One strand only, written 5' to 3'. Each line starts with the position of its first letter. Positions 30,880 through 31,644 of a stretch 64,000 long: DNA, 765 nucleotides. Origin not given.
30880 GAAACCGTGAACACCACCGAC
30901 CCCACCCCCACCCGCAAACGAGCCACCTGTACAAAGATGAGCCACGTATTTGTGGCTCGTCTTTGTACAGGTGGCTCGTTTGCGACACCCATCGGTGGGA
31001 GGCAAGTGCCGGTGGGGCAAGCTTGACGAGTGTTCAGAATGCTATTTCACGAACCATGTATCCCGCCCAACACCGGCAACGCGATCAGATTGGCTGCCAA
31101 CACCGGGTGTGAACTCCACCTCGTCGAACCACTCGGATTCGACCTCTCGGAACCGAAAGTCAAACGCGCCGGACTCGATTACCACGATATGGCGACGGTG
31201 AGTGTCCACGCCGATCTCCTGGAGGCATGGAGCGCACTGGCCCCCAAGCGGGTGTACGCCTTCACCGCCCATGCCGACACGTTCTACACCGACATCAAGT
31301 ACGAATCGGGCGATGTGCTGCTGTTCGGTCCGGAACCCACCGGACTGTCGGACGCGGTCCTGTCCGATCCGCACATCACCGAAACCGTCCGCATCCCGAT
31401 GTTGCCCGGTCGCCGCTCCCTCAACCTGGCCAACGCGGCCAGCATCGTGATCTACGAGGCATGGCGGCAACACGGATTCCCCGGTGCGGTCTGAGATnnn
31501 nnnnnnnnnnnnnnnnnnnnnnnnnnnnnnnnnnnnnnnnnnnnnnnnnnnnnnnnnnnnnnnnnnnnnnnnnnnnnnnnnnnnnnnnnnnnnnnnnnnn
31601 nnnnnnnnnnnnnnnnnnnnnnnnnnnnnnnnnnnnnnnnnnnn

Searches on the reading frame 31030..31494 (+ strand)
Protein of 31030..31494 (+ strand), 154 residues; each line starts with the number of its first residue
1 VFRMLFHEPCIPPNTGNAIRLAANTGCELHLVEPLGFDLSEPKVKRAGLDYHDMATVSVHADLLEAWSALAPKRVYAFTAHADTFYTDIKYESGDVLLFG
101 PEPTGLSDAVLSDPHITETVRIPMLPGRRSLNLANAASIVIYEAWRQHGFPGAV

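Call 3: search_protein_families(library=pfam, proteins=[window:31030-31494:+], max_evalue=1)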
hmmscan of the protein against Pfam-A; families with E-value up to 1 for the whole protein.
window:31030-31494:+ (154 aa): 1 family
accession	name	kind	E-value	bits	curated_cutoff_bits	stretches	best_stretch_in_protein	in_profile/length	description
PF00588.24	SpoU_methylase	-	1.5e-30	106.6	29.7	1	3-142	3-142/142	SpoU rRNA Methylase family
